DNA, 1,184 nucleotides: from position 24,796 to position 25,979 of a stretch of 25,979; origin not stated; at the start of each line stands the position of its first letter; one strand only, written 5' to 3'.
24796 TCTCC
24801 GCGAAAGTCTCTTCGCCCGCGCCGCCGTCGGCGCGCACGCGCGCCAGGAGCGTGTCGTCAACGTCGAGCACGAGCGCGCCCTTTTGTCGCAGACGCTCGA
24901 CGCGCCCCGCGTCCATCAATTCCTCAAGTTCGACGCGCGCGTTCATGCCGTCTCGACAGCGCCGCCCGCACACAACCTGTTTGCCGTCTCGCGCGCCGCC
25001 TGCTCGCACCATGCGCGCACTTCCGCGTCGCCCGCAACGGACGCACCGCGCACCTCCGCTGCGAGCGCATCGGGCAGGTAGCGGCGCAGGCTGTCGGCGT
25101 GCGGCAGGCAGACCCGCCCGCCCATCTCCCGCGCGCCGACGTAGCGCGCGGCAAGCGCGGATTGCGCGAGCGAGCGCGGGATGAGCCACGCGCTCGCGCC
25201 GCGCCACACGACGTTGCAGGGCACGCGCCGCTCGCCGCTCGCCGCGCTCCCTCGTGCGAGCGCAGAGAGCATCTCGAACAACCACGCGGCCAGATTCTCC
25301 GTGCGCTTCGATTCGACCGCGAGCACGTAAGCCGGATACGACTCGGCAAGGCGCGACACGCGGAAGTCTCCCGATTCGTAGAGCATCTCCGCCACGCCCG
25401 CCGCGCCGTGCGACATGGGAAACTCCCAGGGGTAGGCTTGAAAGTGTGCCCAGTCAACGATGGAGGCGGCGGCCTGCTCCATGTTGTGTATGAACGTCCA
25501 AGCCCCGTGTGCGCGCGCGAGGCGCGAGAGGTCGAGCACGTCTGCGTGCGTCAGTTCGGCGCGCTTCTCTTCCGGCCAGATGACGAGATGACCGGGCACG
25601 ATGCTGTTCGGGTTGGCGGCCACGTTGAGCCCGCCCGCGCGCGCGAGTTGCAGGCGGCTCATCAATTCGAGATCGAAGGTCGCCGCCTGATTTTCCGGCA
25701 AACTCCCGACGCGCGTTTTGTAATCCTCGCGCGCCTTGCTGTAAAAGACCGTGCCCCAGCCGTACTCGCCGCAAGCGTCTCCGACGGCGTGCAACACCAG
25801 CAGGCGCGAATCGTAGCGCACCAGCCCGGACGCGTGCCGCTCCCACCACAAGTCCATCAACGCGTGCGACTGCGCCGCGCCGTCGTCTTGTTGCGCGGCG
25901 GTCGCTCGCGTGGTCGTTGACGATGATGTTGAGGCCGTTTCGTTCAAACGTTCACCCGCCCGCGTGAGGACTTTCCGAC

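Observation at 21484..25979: HIT-like + HAD-IIB + CofD/YvcK-GT2: candidate uncharacterised activation and phospho-transfer module heading a glycan locus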

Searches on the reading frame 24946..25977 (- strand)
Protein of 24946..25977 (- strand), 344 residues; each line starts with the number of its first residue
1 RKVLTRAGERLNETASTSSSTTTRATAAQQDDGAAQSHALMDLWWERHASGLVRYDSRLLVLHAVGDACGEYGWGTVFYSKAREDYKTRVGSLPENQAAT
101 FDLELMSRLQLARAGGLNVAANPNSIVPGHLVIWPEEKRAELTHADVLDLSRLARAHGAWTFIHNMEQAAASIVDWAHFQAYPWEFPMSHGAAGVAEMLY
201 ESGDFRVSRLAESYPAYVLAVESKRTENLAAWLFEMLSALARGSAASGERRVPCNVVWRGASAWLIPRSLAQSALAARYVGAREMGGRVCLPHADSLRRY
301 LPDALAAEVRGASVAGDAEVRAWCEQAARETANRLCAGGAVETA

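Call 5: search_protein_families(library=pfam, proteins=[window:24946-25977:-], max_evalue=0.01)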
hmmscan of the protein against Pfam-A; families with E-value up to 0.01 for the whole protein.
window:24946-25977:- (344 aa): 1 family
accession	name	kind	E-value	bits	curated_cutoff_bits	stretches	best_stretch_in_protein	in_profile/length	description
PF16269.10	DUF4922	-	3.2e-05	24.3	23.6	1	117-181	80-144/146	Domain of unknown function (DUF4922)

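Call 6: search_protein_families(library=ncbifam, proteins=[window:24946-25977:-], max_evalue=0.01)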
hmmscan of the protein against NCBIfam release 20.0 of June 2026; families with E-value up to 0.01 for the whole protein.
window:24946-25977:- (344 aa): 0 families

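Call 19: find_homologous_proteins(query=window:24946-25947:-, max_evalue=0.001)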
Query window:24946-25947:- (334 aa): 112 proteins with E <= 0.001 among 8000 candidates.
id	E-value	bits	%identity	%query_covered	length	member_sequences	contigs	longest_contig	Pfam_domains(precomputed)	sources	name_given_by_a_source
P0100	1.1e-217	740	100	100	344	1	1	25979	-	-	-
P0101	8.4e-165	566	82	90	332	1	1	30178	-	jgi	jgi:hypothetical protein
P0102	5.3e-162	557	83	90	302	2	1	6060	PF16269.11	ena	-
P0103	1.9e-160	552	85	89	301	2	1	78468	PF16269.11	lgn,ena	-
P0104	3.8e-157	541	82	91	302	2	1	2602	-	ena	-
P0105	3.7e-146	505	72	100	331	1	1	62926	-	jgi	jgi:hypothetical protein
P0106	1.7e-145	502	70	96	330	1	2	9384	-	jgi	jgi:hypothetical protein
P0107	4.7e-145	501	73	97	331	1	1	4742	-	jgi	jgi:hypothetical protein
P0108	6.0e-145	501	71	97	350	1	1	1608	-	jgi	jgi:hypothetical protein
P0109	7.6e-145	500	72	96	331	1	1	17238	-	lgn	-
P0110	1.1e-143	496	74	93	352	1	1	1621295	-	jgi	jgi:hypothetical protein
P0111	2.7e-143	495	70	99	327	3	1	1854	-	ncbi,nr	ncbi:MAG TPA: hypothetical protein VEZ40_14295 [Pyrinomonadaceae bacterium]|nr:hypothetical protein 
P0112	1.4e-142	493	76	89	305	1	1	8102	-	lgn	-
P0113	6.2e-142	491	75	89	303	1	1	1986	-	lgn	-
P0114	7.7e-142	490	73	90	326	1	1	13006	PF16269.11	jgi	jgi:hypothetical protein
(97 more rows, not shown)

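Call 23: search_solved_structures(query=A3, max_evalue=10, show_alignments=2)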
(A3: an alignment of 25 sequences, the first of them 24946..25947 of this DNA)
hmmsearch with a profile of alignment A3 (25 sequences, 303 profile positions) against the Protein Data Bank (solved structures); distinct sequences matched with E-value up to 10: 0.

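Call 27: search_protein_representatives(alignment_id=A3)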
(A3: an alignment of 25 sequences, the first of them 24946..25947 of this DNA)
Query: 25 sequences, 303 profile positions. Proteins with E-value up to 0.001 (for the whole library): 267; up to 1e-10: 35; up to 1e-30: 10. The best 150 are listed.
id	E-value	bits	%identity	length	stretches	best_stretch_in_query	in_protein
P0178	1.2e-130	451.5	-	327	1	5-302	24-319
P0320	6.2e-110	383.5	-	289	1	9-301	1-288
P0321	7.7e-100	350.4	-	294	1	9-299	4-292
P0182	9.8e-93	327.0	-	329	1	3-224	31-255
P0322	6.3e-79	281.7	-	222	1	7-226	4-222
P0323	5.6e-63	229.3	-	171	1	137-301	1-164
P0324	8.3e-54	199.2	-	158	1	120-272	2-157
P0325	9.7e-51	189.1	-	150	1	161-302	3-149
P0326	6.8e-42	160.1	-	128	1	38-137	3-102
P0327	1.2e-33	133.1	-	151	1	201-296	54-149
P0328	7.4e-26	107.4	-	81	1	223-302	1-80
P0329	1.3e-20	90.2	-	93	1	213-300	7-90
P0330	1.0e-16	77.4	-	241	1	82-282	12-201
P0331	1.5e-16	76.9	-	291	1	8-298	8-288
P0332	2.5e-16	76.2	-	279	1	88-295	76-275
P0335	6.7e-15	71.4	-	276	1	47-288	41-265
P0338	1.2e-12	64.1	-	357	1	99-282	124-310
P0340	6.1e-12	61.7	-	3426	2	77-281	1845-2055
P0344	2.6e-11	59.7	-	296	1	12-294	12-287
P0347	6.5e-11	58.3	-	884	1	88-291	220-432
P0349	9.5e-11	57.8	-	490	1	89-281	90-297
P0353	2.2e-10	56.6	-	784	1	89-284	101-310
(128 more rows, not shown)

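Call 28: predict_structure(alignment_id=A3)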
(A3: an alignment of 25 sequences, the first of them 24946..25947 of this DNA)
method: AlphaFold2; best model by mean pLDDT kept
length: 334 residues; sequences in the alignment: 25
mean_pLDDT: 74.3   pTM: 0.80
mean pLDDT of the five models: 74.3, 73.9, 73.3, 73.1, 71.3
residues with pLDDT >= 90: 109; 70-90: 101; 50-70: 63; < 50: 61
segments of 3 or more residues with pLDDT < 50: 1-20, 86-90, 161-164, 167-173, 267-282, 330-334
pLDDT, mean of each block of 10 residues (from residue 1): 37 40 67 90 79 66 67 65 53 78 91 77 84 94 91 77 47 59 72 95 87 96 97 91 90 89 52 34 55 74 88 97 84 41
secondary structure, 60 per line:
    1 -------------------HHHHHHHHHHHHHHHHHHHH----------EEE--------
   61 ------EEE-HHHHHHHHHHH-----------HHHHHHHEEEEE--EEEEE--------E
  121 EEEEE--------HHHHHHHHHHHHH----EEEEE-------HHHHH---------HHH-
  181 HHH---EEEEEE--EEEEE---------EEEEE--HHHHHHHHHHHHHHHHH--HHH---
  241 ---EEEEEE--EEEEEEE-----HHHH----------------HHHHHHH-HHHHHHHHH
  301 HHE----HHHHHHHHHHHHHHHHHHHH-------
elements in order: H20-39 E50-52 E67-69 H71-81 H93-99 E100-104 E107-111 E120-125 H134-146 E151-155 H163-167 E187-192 E195-199 E209-213 H216-232 E244-249 E252-258 H264-267 H284-290 H292-302 H308-327

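Call 33: fold_search(model_id=the predicted structure, library=pdb)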
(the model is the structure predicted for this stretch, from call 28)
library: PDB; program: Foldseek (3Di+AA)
matches with E <= 10: 320; with E <= 0.001: 0
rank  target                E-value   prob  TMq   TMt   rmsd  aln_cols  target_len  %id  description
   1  4i5t_A                2.6e-03  0.99  0.43  0.46  10.3       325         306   13  Crystal structure of yeast Ap4A phosphorylase Apa2 (released 2013-05-08)
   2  4i5w_A                3.1e-03  0.99  0.41  0.45   9.6       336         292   14  Crystal structure of yeast Ap4A phosphorylase Apa2 in complex with AMP (released 2013-05-08)
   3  1gup_A                1.0e-02  0.57  0.18  0.18  12.1       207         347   17  STRUCTURE OF NUCLEOTIDYLTRANSFERASE COMPLEXED WITH UDP-GALACTOSE (released 1997-11-12)
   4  6k9z_B                1.1e-02  0.82  0.27  0.29   9.4       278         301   14  STRUCTURE OF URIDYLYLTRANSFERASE MUTANT (released 2019-12-18)
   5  4i5t_B                1.2e-02  0.90  0.38  0.41  10.4       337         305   13  Crystal structure of yeast Ap4A phosphorylase Apa2 (released 2013-05-08)
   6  5in3_A                1.5e-02  0.84  0.24  0.25   9.4       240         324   12  Crystal structure of glucose-1-phosphate bound nucleotidylated human galactose-1-phosphate uridylyltransferase (released 2016-03-30)
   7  6k5z_B                1.5e-02  0.72  0.25  0.26  10.2       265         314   14  Structure of uridylyltransferase (released 2019-12-18)
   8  4i5w_B                1.5e-02  0.90  0.39  0.44  11.2       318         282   14  Crystal structure of yeast Ap4A phosphorylase Apa2 in complex with AMP (released 2013-05-08)
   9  4i5v_B                3.2e-02  0.92  0.43  0.47   8.2       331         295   12  Crystal structure of yeast Ap4A phosphorylase Apa2 in complex with Ap4A (released 2013-05-08)
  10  4qvu                  8.2e-02  0.66  0.28  0.40  12.1       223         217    8  Crystal structure of a DUF4931 family protein (BCE0241) from Bacillus cereus ATCC 10987 at 2.65 A resolution (released 2014-08-06)
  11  1zwj_B                1.8e-01  0.33  0.17  0.19   8.4       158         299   14  X-ray structure of galt-like protein from arabidopsis thaliana AT5G18200 (released 2005-06-14)
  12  1zwj_A                3.0e-01  0.33  0.19  0.20   8.3       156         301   11  X-ray structure of galt-like protein from arabidopsis thaliana AT5G18200 (released 2005-06-14)
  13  2oik_A                5.2e-01  0.16  0.17  0.34  11.8       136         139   14  Crystal structure of a histidine triad (hit) protein (mfla_2506) from methylobacillus flagellatus kt at 1.65 A resolut (released 2007-01-30)
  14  2mou_MODEL_1_A        7.2e-01  0.06  0.16  0.22  13.2       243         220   12  Solution structure of StAR-related lipid transfer domain protein 6 (STARD6) (released 2014-05-21)
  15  1mhs_A                8.6e-01  0.04  0.11  0.05  11.6       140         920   14  Model of Neurospora crassa proton ATPase (released 2002-09-18)
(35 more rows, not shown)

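Call 42: search_protein_families(library=pfam, proteins=[P0331, P0335, P0344, P0338, P0347, P0340, P0353, P0349], max_evalue=0.001)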
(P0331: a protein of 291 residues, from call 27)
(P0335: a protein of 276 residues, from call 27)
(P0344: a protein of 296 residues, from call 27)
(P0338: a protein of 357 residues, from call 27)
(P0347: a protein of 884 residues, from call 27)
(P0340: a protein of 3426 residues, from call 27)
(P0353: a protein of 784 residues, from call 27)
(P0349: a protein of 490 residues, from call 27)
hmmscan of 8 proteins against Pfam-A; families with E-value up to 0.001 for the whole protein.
P0331 (291 aa): 1 family
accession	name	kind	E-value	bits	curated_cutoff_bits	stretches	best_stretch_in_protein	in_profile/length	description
PF16269.10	DUF4922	-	0.00033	21.1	23.6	1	84-148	81-144/146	Domain of unknown function (DUF4922)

P0335 (276 aa): 1 family
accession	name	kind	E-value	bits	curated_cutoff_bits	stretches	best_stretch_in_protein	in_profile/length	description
PF16269.10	DUF4922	-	6.8e-10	39.5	23.6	1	76-141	79-145/146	Domain of unknown function (DUF4922)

P0344 (296 aa): 0 families

P0338 (357 aa): 2 families
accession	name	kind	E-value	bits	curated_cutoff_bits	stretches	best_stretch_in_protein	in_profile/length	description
PF16269.10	DUF4922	-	3.1e-05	24.4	23.6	1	110-183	78-145/146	Domain of unknown function (DUF4922)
PF09830.14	ATP_transf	-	3.6e-05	24.5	23.5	1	223-308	13-93/95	ATP adenylyltransferase C-terminal domain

P0347 (884 aa): 1 family
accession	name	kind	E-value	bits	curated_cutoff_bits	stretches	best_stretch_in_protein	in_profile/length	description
PF16269.10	DUF4922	-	5.3e-15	56.1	23.6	1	194-285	59-144/146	Domain of unknown function (DUF4922)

P0340 (3426 aa): 4 families
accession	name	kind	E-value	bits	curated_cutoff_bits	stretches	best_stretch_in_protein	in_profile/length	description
PF01408.29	GFO_IDH_MocA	-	2.7e-17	64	24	1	1429-1552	2-120/120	Oxidoreductase family, NAD-binding Rossmann fold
PF04055.27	Radical_SAM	-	5.1e-09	37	29.5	1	1009-1172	3-121/166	Radical SAM superfamily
PF09830.14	ATP_transf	-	7.8e-09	36.2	23.5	1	1978-2056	22-95/95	ATP adenylyltransferase C-terminal domain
PF22725.1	GFO_IDH_MocA_C3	-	2.1e-06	28.2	27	1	1562-1667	3-123/124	GFO/IDH/MocA C-terminal domain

P0353 (784 aa): 2 families
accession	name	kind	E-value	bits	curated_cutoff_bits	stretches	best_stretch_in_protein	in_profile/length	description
PF16269.10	DUF4922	-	3.5e-53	179.9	23.6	1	11-166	1-146/146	Domain of unknown function (DUF4922)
PF08486.15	SpoIID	-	2.7e-21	76.4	23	1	435-562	2-97/97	Stage II sporulation protein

P0349 (490 aa): 2 families
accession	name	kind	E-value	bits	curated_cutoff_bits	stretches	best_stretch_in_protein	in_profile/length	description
PF16269.10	DUF4922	-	5.3e-64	215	23.6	1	10-155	1-146/146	Domain of unknown function (DUF4922)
PF08486.15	SpoIID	-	3e-13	50.6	23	1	412-464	2-49/97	Stage II sporulation protein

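Call 61: find_related_loci(query=A3, collection=genome_contigs, flank=8000)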
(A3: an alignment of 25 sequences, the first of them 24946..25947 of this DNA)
Query A3 (334 aa) in genome_contigs; peptide patterns used: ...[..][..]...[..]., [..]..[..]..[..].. (x = any residue, [..] = any of these).
36 stretches matched a pattern; 19 encode a relative of the query (tblastn E <= 1e-3); 17 distinct loci.
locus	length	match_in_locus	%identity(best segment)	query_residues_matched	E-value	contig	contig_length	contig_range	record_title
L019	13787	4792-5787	82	1-332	2e-177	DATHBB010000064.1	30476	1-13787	MAG TPA_asm: Pyrinomonadaceae bacterium isolate SMAG_U10705 k141_16321, whole genome shotgun sequence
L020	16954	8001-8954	83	8-327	2e-172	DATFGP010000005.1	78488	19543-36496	MAG TPA_asm: Pyrinomonadaceae bacterium isolate SMAG_U8666 k141_309598, whole genome shotgun sequence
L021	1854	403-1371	69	1-329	1e-158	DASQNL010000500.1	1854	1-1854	MAG TPA_asm: Pyrinomonadaceae bacterium isolate SMAG_U10775 k141_24429, whole genome shotgun sequence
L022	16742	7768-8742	69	15-333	2e-146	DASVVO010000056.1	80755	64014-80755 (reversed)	MAG TPA_asm: Pyrinomonadaceae bacterium isolate SMAG_U3345 k141_486726, whole genome shotgun sequence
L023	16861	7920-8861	70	9-325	8e-143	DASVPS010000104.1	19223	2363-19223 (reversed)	MAG TPA_asm: Pyrinomonadaceae bacterium isolate SMAG_U3185 k141_15290, whole genome shotgun sequence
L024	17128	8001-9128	61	4-328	4e-141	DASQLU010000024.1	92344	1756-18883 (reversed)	MAG TPA_asm: Pyrinomonadaceae bacterium isolate SMAG_U10730 k141_582240, whole genome shotgun sequence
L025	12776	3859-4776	69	15-325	1e-140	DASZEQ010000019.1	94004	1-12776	MAG TPA_asm: Pyrinomonadaceae bacterium isolate SMAG_U6498 k141_608811, whole genome shotgun sequence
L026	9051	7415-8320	71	27-328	9e-139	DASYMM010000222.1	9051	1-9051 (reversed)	MAG TPA_asm: Pyrinomonadaceae bacterium isolate SMAG_U4375 k141_34629, whole genome shotgun sequence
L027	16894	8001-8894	71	30-325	2e-138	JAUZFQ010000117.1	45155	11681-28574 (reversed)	MAG: Pyrinomonadaceae bacterium isolate BP_15 scaffold_3133385, whole genome shotgun sequence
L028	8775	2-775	72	67-325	4e-122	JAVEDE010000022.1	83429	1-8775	MAG: Pyrinomonadaceae bacterium isolate BP_17 scaffold_1715592, whole genome shotgun sequence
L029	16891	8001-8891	61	30-325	3e-120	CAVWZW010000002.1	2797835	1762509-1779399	MAG: Pyrinomonadaceae bacterium isolate MFD04212.bin.2.234 genome assembly, contig: contig_1519, whole genome shotgun se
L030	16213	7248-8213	66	5-322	7e-134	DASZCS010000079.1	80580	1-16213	MAG TPA_asm: Pyrinomonadaceae bacterium isolate SMAG_U6448 k141_311591, whole genome shotgun sequence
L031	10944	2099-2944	48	30-318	1e-90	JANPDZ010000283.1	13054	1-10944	MAG: Acidobacteriota bacterium isolate VAR_78_metabat_320 VAR_78_k141_1372722, whole genome shotgun sequence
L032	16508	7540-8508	65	5-328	8e-133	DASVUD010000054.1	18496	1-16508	MAG TPA_asm: Pyrinomonadaceae bacterium isolate SMAG_U3308 k141_553968, whole genome shotgun sequence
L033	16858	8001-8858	43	30-320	3e-63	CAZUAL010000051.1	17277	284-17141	MAG TPA_asm: uncultured Dongia sp. isolate SRP257259_co1_9 genome assembly, contig: NODE_4115_length_17277_cov_7.804727,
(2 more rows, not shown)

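Call 66: search_protein_families(library=pfam, proteins=[L033:1420-2961:+, L033:2969-4174:+, L033:4089-5315:+, L033:5897-6778:+, L033:6781-7992:+, L033:7995-8867:+, L033:8871-9860:+, L033:10015-11835:+, L033:12953-13663:+, L033:13676-15034:+], max_evalue=0.001)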
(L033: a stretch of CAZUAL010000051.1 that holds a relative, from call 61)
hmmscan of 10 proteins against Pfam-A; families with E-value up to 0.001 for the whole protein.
L033:1420-2961:+ (514 aa): 3 families
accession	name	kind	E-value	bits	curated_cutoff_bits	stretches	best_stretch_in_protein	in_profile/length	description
PF01943.22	Polysacc_synt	-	1.2e-21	77.9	28.2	1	24-307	1-274/274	Polysaccharide biosynthesis protein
PF13440.11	Polysacc_synt_3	-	8.5e-17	61.8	23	1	82-345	27-280/293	Polysaccharide biosynthesis protein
PF01554.23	MatE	-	4.8e-07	30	24.9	1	42-162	13-132/161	MatE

L033:2969-4174:+ (402 aa): 3 families
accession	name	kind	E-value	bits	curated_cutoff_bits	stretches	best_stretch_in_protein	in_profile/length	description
PF00535.33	Glycos_transf_2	-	8.8e-22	78.2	23.3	1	9-134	1-128/168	Glycosyl transferase family 2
PF10111.15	Glyco_tranf_2_2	-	1.9e-05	24.7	27.3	1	29-127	20-129/276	Glycosyltransferase like family 2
PF13641.12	Glyco_tranf_2_3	-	0.00026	21.5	27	1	6-117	1-119/230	Glycosyltransferase like family 2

L033:4089-5315:+ (409 aa): 6 families
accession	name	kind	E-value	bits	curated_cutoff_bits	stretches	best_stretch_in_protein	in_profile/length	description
PF13692.12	Glyco_trans_1_4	-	1.8e-28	100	27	1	232-369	4-142/142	Glycosyl transferases group 1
PF00534.26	Glycos_transf_1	-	5.7e-28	98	26.4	1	229-374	15-163/172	Glycosyl transferases group 1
PF13439.12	Glyco_transf_4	-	3.6e-22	79.6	28.5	1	66-207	23-169/170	Glycosyltransferase Family 4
PF13579.12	Glyco_trans_4_4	-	1.9e-20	74.2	29.7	1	65-203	19-158/158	Glycosyl transferase 4-like domain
PF20706.3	GT4-conflict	-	1.7e-05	24.5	26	1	204-386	172-374/385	Family 4 Glycosyltransferase in conflict systems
PF13477.12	Glyco_trans_4_2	-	0.00011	22.8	23.4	1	68-178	27-137/139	Glycosyl transferase 4-like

L033:5897-6778:+ (294 aa): 4 families
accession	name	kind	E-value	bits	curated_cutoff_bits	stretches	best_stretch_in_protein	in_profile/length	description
PF00535.33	Glycos_transf_2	-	1.4e-30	106.9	23.3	1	6-116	1-115/168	Glycosyl transferase family 2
PF10111.15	Glyco_tranf_2_2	-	3.2e-22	79.8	27.3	1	6-211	1-223/276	Glycosyltransferase like family 2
PF13641.12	Glyco_tranf_2_3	-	1e-18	68.7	27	1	5-219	3-226/230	Glycosyltransferase like family 2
PF13632.12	Glyco_trans_2_3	-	7.9e-08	32.8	27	1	83-209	2-128/198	Glycosyl transferase family group 2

L033:6781-7992:+ (404 aa): 4 families
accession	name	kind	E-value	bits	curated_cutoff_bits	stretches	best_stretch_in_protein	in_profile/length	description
PF13579.12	Glyco_trans_4_4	-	3.5e-07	31.1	29.7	1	18-178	4-142/158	Glycosyl transferase 4-like domain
PF00534.26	Glycos_transf_1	-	7.9e-06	26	26.4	1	303-383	97-171/172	Glycosyl transferases group 1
PF13439.12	Glyco_transf_4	-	0.00015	22.3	28.5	1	19-201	6-166/170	Glycosyltransferase Family 4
PF13692.12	Glyco_trans_1_4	-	0.00066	20.4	27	0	302-364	80-139/142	Glycosyl transferases group 1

L033:7995-8867:+ (291 aa): 1 family
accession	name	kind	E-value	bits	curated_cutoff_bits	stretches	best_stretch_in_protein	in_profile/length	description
PF16269.10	DUF4922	-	2.1e-05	25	23.6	1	81-143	82-144/146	Domain of unknown function (DUF4922)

L033:8871-9860:+ (330 aa): 0 families

L033:10015-11835:+ (607 aa): 5 families
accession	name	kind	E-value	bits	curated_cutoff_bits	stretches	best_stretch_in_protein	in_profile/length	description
PF00535.33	Glycos_transf_2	-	7.3e-22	78.5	23.3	1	288-447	1-167/168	Glycosyl transferase family 2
PF01933.23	CofD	-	1.4e-19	70.8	30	1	45-219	90-251/290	2-phospho-L-lactate transferase CofD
PF13632.12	Glyco_trans_2_3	-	6.6e-10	39.6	27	1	364-547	1-191/198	Glycosyl transferase family group 2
PF13641.12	Glyco_tranf_2_3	-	1.1e-09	39.1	27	1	287-481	3-208/230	Glycosyltransferase like family 2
PF10111.15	Glyco_tranf_2_2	-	1.7e-05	24.9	27.3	1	309-384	22-104/276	Glycosyltransferase like family 2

L033:12953-13663:+ (237 aa): 1 family
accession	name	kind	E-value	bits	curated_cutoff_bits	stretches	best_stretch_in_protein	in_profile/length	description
PF25084.1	LbH_EIF2B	-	0.00024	21.5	54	0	155-206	14-64/105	EIF2B subunit epsilon LbH domain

L033:13676-15034:+ (453 aa): 1 family
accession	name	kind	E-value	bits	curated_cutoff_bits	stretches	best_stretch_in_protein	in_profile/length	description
PF13231.12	PMT_2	-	1.8e-05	25.5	26.1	1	123-271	6-153/160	Dolichyl-phosphate-mannose-protein mannosyltransferase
